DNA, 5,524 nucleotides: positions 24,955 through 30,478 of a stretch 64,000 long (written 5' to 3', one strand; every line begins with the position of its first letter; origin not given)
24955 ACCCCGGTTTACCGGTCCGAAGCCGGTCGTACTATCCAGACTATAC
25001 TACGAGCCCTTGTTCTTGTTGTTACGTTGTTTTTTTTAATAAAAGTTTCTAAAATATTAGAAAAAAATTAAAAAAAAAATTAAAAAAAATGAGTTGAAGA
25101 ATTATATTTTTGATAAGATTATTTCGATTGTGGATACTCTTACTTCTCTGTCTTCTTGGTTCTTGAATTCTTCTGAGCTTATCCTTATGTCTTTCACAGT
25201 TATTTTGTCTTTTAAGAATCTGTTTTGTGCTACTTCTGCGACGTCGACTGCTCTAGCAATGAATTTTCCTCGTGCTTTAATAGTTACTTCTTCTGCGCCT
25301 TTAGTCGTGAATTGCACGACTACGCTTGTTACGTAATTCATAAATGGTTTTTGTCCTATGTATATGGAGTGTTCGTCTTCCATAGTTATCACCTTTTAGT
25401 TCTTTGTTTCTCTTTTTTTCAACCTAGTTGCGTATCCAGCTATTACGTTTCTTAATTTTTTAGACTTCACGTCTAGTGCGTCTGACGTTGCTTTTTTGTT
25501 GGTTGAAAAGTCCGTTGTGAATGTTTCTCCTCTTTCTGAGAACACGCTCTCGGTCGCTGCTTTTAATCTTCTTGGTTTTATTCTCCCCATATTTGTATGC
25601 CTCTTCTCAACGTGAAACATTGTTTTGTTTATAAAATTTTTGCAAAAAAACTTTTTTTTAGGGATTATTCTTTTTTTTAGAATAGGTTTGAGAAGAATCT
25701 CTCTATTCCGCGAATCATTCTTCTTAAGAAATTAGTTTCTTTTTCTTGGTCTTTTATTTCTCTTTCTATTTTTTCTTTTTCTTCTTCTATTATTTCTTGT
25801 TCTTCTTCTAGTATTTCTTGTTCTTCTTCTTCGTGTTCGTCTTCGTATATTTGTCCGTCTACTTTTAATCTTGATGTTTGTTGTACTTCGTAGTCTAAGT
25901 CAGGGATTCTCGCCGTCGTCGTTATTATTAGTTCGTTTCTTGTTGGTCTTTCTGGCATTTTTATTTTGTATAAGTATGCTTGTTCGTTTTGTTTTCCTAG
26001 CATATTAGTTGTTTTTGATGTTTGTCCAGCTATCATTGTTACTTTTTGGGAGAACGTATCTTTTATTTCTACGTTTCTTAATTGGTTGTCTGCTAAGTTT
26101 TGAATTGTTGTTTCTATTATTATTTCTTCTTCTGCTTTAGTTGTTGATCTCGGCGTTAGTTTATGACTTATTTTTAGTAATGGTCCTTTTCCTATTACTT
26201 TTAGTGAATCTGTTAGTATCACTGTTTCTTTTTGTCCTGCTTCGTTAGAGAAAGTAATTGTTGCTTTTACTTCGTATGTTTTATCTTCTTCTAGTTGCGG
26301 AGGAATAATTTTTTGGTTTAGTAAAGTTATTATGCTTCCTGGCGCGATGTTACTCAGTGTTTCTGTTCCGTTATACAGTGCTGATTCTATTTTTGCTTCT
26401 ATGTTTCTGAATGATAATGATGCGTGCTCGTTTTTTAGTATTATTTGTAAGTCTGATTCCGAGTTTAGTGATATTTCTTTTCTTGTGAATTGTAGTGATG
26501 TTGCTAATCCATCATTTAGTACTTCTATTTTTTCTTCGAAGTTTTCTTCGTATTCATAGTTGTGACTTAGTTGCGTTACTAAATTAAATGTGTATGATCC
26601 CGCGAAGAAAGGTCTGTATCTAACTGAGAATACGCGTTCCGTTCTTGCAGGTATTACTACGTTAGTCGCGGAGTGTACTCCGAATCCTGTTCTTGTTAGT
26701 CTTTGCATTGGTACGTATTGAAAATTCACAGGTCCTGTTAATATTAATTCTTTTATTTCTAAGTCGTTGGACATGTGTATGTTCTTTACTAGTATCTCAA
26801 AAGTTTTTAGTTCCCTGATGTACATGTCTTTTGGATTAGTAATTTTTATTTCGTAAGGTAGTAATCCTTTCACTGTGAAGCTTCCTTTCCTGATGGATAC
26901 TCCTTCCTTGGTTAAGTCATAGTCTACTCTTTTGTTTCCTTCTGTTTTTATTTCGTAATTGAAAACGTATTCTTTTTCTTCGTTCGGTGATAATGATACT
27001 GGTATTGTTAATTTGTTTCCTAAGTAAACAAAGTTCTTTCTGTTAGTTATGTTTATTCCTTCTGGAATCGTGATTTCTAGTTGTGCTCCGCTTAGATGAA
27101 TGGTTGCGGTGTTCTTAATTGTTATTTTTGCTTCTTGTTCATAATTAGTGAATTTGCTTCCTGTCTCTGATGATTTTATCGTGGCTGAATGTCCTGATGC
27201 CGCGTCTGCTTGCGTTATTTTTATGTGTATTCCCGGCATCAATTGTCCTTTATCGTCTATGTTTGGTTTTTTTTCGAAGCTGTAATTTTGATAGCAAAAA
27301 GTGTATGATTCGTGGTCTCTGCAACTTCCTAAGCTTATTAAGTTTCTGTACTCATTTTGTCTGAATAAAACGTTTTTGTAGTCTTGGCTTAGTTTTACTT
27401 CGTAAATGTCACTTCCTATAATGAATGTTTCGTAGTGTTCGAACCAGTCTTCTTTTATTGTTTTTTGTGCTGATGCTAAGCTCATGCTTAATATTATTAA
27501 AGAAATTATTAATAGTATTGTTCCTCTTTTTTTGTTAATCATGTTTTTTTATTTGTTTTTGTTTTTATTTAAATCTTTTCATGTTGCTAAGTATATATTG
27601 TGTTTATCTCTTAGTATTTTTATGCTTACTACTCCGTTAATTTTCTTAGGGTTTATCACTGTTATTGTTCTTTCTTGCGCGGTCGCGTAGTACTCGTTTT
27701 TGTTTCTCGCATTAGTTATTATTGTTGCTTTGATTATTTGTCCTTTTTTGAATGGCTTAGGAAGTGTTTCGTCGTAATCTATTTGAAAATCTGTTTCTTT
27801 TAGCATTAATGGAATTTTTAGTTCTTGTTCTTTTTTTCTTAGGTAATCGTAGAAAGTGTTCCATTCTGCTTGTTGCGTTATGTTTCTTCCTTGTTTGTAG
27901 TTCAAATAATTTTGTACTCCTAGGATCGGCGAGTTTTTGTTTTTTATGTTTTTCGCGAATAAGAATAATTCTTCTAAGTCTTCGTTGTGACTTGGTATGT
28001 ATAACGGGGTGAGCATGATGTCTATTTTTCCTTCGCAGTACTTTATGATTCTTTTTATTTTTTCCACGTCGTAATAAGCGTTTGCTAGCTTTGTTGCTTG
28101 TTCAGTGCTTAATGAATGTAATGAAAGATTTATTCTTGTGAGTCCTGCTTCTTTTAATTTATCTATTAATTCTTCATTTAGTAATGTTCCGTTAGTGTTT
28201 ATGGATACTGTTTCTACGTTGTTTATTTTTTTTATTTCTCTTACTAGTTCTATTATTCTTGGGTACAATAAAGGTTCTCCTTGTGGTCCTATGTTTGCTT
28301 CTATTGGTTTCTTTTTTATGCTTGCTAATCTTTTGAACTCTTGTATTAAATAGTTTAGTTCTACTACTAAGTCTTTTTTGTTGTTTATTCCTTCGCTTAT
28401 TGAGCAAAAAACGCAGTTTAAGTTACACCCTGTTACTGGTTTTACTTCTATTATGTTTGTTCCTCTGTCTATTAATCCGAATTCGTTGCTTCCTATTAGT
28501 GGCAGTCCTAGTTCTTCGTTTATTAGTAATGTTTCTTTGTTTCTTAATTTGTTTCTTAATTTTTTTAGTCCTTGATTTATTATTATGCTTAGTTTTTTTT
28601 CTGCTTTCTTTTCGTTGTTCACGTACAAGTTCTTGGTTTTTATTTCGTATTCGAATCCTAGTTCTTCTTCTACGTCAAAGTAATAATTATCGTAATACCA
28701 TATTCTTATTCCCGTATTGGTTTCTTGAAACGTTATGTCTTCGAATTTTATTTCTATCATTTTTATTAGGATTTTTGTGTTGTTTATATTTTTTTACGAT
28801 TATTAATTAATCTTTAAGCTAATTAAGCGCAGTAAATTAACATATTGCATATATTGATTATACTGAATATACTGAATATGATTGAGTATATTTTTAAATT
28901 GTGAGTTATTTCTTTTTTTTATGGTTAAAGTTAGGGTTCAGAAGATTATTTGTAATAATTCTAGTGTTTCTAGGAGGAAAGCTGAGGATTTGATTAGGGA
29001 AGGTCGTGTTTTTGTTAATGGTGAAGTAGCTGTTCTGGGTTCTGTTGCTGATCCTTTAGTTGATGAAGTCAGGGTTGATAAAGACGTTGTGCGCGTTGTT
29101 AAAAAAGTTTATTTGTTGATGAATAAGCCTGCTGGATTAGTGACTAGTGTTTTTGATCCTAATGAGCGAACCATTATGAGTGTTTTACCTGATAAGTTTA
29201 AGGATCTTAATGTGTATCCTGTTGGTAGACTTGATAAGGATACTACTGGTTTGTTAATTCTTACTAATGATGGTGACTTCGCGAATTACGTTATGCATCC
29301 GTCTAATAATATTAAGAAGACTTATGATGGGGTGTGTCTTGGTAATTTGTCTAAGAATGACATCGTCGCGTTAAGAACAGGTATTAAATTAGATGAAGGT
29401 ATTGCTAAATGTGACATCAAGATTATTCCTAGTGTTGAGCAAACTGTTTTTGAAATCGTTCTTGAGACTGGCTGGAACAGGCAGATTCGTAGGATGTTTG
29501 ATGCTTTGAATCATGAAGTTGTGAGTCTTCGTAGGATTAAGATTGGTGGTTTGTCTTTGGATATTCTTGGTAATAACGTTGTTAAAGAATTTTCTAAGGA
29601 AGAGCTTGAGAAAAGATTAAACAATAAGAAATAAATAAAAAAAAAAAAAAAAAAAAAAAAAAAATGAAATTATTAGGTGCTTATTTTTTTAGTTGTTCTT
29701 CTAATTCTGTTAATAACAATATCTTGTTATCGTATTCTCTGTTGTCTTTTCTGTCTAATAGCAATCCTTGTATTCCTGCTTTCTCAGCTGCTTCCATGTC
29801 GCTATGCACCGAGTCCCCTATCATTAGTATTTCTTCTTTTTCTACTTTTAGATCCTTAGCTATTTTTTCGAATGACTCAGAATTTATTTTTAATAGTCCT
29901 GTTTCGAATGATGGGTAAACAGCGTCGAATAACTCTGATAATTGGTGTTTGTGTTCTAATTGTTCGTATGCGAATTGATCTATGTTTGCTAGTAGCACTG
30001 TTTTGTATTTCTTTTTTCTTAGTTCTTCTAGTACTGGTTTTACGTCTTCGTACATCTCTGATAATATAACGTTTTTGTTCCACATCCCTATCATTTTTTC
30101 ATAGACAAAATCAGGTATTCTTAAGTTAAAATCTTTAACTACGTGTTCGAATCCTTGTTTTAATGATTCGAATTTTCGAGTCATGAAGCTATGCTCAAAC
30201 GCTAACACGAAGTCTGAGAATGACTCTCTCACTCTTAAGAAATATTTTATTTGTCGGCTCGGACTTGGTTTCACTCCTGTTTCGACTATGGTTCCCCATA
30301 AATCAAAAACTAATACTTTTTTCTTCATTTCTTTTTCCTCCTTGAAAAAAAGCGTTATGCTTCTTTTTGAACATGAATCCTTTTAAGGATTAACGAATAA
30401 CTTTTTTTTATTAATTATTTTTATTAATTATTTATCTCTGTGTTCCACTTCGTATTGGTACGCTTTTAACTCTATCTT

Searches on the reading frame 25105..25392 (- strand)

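Call 40: search_protein_families(library=pfam, proteins=[window:25105-25392:-], max_evalue=0.01)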
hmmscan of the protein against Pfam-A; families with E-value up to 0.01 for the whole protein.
window:25105-25392:- (96 aa): 1 family
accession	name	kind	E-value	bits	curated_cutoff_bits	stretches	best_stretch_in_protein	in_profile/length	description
PF01918.27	Alba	-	2.7e-18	65.9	25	1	9-73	2-66/66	Alba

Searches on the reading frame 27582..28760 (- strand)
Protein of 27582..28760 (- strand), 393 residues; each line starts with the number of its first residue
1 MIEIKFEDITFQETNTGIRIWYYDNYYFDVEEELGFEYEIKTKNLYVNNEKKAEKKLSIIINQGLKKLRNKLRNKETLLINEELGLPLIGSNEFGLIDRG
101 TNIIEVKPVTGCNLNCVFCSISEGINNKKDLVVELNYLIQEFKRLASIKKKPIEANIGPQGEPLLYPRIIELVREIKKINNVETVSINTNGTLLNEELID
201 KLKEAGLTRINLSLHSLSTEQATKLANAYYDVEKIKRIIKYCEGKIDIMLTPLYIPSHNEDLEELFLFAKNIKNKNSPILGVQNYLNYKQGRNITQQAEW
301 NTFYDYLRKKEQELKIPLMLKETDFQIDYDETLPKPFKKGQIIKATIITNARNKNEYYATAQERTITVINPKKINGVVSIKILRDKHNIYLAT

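Call 37: search_protein_families(library=pfam, proteins=[window:27582-28760:-])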
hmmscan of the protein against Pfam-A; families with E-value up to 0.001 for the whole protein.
window:27582-28760:- (393 aa): 1 family
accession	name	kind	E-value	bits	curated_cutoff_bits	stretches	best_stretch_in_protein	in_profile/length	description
PF04055.27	Radical_SAM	-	3.7e-28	99.2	29.5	1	107-268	2-165/166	Radical SAM superfamily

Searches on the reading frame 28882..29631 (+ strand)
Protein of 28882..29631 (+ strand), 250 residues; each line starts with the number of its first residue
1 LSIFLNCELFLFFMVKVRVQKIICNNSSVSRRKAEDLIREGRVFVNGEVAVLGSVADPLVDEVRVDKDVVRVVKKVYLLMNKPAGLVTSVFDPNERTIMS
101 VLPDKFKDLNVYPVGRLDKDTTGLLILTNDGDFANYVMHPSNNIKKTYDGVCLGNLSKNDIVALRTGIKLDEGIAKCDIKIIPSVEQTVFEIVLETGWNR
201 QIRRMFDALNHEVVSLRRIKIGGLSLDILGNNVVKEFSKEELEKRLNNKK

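Call 37: search_protein_families(library=pfam, proteins=[window:28882-29631:+])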
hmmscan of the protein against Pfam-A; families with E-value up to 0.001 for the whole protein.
window:28882-29631:+ (250 aa): 2 families
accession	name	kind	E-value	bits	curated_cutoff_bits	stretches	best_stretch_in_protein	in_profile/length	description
PF00849.27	PseudoU_synth_2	-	2.5e-24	86.6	26.8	1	77-207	2-151/152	RNA pseudouridylate synthase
PF01479.30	S4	-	3.4e-06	27.1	22.8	1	18-50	2-35/48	S4 domain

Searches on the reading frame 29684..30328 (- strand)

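Call 37: search_protein_families(library=pfam, proteins=[window:29684-30328:-])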
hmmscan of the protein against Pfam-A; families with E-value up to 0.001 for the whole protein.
window:29684-30328:- (215 aa): 3 families
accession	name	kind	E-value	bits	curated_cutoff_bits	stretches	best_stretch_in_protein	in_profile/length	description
PF00702.32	Hydrolase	-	2.6e-20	74.1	26.4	1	4-185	2-191/191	haloacid dehalogenase-like hydrolase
PF13419.12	HAD_2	-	1.6e-16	61.3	23.8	1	56-187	45-174/178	Haloacid dehalogenase-like hydrolase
PF13242.12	Hydrolase_like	-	2.8e-10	40.4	22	1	147-192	4-49/75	HAD-hyrolase-like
